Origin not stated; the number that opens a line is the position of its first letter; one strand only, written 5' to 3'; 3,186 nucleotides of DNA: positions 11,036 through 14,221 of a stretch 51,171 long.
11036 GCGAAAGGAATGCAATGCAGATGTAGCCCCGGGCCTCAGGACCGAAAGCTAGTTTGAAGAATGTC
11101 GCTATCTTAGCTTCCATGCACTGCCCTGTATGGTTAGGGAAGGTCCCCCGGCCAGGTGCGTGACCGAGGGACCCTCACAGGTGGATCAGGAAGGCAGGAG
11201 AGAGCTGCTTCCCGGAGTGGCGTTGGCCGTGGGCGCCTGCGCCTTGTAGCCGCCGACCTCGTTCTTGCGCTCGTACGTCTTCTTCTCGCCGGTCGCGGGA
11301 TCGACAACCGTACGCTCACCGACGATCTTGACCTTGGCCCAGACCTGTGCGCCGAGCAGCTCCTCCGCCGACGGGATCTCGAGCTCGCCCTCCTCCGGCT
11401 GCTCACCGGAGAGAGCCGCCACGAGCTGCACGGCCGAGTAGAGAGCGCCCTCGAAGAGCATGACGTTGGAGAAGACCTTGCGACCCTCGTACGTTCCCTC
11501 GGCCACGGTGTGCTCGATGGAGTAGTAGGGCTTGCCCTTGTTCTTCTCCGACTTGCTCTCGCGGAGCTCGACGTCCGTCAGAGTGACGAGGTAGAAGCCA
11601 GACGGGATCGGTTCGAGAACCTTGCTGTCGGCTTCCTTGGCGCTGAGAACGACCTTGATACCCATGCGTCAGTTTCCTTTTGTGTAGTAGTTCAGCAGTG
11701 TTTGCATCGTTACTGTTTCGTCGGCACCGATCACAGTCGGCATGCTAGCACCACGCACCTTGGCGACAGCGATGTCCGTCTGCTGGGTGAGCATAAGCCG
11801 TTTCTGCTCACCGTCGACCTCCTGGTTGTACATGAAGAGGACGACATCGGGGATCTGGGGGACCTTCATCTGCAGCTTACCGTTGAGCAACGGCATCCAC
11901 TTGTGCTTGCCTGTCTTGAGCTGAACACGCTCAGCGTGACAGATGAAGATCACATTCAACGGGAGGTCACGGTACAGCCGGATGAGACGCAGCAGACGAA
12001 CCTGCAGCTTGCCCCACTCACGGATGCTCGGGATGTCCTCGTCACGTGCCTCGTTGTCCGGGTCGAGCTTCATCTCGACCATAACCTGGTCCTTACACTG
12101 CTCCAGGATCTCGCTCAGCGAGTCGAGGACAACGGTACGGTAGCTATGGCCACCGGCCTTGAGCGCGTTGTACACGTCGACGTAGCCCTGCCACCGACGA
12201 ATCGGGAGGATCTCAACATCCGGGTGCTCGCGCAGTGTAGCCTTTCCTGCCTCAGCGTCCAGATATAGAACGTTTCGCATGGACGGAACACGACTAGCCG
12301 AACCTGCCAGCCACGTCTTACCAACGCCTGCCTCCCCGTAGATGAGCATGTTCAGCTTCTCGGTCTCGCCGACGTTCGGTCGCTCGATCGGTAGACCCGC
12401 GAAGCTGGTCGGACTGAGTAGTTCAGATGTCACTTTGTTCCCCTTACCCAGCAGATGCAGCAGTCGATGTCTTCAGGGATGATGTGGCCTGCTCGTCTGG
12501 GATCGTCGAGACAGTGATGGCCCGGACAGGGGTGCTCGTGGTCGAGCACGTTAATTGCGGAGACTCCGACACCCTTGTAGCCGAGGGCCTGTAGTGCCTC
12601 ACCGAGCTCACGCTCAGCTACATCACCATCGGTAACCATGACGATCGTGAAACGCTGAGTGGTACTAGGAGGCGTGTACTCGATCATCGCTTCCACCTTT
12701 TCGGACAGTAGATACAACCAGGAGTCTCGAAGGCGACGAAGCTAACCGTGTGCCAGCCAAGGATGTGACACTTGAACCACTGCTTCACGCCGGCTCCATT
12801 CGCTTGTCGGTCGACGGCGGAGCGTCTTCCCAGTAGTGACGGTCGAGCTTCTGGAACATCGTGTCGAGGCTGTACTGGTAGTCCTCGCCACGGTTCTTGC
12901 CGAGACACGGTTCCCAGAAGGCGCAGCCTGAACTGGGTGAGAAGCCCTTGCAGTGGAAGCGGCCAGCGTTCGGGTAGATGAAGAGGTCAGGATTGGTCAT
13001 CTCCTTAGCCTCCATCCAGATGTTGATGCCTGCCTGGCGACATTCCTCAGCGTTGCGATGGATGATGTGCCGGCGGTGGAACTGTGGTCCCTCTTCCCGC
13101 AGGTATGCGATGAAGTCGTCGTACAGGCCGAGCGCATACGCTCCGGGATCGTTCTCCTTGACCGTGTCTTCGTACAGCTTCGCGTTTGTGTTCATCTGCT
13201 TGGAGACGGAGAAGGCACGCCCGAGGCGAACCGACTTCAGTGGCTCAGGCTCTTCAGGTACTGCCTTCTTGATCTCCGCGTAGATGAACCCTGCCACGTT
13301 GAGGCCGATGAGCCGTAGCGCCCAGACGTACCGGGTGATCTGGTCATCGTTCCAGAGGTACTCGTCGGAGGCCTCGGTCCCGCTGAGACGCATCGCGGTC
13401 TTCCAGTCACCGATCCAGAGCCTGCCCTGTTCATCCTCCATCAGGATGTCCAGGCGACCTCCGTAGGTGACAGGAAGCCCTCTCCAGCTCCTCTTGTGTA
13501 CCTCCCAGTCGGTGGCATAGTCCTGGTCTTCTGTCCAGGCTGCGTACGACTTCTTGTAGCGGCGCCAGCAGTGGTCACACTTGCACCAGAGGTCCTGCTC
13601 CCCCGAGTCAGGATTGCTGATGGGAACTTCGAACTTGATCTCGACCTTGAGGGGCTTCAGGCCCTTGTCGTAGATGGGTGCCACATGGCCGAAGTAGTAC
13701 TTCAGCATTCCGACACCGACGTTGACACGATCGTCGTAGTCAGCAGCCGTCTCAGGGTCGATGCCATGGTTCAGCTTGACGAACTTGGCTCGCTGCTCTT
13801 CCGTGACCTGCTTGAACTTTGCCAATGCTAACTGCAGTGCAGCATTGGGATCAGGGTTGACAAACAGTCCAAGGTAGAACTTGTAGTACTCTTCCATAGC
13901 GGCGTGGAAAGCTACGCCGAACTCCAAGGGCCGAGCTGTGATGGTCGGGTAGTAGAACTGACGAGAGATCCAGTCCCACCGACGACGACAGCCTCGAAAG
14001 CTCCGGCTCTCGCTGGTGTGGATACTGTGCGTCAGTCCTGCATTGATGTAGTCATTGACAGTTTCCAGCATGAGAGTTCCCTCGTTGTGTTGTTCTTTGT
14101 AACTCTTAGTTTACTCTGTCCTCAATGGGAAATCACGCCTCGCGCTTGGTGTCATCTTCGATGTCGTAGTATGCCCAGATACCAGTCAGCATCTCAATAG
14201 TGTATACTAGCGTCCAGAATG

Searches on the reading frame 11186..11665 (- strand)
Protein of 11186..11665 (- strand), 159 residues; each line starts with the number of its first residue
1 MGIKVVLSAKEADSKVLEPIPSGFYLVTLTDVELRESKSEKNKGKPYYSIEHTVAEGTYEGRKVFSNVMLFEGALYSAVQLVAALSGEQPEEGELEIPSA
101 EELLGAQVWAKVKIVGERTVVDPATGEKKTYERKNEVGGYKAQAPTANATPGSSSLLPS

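Call 53: search_protein_families(library=pfam, proteins=[window:11186-11665:-], max_evalue=0.01)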
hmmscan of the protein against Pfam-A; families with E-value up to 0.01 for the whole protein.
window:11186-11665:- (159 aa): 2 families
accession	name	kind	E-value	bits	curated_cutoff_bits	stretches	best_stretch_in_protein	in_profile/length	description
PF05037.18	DUF669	-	9.8e-05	22.9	21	1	11-72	5-64/138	Protein of unknown function (DUF669)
PF01789.22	PsbP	-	0.00092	19.7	23.5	1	32-77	84-129/155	PsbP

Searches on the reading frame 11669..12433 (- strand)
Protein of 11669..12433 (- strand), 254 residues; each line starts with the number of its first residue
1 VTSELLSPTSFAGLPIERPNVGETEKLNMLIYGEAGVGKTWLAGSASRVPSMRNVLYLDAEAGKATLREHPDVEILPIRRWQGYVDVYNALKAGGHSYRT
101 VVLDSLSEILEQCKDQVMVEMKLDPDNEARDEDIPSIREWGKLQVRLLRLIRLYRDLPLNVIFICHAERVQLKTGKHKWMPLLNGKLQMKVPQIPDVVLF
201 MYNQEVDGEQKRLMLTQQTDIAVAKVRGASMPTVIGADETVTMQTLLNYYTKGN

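Call 53: search_protein_families(library=pfam, proteins=[window:11669-12433:-], max_evalue=0.01)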
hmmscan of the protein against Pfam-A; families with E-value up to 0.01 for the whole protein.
window:11669-12433:- (254 aa): 2 families
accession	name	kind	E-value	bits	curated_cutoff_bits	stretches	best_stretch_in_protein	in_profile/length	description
PF13479.12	AAA_24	-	1.1e-29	104.1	27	1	26-227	2-194/195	AAA domain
PF13191.12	AAA_16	-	0.0071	17.3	32.6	1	25-55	23-53/167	AAA ATPase domain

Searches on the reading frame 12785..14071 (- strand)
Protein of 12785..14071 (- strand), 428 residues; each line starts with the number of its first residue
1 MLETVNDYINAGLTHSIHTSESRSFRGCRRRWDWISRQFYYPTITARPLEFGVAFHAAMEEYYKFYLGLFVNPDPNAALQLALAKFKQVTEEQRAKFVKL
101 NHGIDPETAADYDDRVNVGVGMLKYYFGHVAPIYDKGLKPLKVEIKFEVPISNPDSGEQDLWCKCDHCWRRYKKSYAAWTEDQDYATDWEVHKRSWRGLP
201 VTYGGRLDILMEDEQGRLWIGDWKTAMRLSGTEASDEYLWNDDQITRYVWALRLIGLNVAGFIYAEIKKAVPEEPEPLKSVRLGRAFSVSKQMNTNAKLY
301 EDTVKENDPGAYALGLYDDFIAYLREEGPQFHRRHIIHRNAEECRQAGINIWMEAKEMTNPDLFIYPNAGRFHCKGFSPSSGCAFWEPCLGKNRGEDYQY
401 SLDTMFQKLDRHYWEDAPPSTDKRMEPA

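Call 53: search_protein_families(library=pfam, proteins=[window:12785-14071:-], max_evalue=0.01)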
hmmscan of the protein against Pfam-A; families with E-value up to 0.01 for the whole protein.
window:12785-14071:- (428 aa): 1 family
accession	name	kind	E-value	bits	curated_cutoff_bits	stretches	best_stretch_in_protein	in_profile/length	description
PF12705.13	PDDEXK_1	-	3.5e-11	43.9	22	1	22-368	7-234/247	PD-(D/E)XK nuclease superfamily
